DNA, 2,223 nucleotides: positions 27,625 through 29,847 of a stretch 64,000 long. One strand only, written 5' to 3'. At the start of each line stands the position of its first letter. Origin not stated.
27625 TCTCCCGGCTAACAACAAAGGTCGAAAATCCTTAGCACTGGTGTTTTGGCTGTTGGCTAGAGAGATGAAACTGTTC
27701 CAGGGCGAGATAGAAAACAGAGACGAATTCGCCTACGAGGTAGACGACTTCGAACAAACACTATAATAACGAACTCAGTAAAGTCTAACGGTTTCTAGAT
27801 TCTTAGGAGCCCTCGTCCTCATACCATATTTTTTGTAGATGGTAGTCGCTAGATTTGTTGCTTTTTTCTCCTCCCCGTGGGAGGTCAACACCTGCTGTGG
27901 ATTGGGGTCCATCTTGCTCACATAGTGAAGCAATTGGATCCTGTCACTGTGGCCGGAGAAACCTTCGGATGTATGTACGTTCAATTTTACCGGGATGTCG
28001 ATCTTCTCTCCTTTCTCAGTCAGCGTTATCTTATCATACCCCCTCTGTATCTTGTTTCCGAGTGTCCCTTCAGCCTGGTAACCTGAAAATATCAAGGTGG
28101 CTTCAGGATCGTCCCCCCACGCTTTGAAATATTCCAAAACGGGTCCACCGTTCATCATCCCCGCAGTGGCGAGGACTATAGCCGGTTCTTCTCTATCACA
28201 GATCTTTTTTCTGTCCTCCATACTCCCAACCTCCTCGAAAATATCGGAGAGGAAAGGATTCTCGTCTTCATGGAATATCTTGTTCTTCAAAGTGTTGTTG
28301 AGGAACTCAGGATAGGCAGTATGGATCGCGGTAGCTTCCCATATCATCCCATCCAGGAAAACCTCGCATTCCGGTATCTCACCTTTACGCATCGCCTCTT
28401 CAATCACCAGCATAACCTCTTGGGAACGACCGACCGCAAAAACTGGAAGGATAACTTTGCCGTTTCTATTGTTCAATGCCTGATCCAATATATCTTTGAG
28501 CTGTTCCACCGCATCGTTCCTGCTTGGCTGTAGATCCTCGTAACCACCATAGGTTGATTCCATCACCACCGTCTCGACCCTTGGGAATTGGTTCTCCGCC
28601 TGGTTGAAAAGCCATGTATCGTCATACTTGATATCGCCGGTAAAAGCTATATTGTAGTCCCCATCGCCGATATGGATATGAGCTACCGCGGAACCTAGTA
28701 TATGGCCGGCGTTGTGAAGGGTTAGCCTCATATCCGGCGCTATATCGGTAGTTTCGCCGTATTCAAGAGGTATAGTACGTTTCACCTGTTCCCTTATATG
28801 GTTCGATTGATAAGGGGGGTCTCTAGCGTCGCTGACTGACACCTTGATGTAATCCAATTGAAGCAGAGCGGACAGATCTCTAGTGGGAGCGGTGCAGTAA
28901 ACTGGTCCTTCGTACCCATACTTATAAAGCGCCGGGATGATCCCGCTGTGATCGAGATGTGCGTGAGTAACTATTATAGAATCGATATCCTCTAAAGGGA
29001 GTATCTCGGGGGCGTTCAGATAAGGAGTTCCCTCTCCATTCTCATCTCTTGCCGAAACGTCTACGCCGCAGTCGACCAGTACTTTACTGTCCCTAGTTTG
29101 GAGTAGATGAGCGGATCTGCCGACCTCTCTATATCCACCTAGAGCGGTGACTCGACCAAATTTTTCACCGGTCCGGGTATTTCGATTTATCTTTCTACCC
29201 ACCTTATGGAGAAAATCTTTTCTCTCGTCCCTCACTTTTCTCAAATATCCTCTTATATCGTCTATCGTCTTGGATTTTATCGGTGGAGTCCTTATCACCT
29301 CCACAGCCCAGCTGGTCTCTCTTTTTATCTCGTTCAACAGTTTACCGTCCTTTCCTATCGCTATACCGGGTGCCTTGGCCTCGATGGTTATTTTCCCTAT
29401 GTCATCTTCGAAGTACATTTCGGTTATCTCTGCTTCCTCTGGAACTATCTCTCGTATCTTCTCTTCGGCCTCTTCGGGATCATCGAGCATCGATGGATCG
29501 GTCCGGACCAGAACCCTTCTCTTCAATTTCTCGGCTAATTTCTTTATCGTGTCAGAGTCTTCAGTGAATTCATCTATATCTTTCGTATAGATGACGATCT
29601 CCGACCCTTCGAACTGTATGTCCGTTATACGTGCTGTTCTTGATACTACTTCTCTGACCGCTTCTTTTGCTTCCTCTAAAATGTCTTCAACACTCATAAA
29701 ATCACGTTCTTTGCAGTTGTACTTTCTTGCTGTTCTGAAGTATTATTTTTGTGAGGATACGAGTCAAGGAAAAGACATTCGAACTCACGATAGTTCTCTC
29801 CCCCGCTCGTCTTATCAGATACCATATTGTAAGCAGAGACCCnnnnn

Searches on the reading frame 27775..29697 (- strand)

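Call 47: search_protein_families(library=ncbifam, proteins=[window:27775-29697:-], max_evalue=1e-10)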
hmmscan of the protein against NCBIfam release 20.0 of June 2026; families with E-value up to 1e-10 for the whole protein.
window:27775-29697:- (640 aa): 3 families
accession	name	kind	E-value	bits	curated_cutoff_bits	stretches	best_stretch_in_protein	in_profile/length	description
TIGR03675.1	arCOG00543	equivalog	1.8e-278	925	580.2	1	8-639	2-630/631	beta-CASP ribonuclease aCPSF1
NF045584.1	cas14_MBL_CASP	equivalog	1.8e-89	300.8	800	1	182-622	2-426/612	type VII CRISPR-associated protein Cas14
TIGR04122.1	Xnuc_lig_assoc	equivalog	1.8e-13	50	325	0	309-437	65-187/326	ligase-associated DNA damage response exonuclease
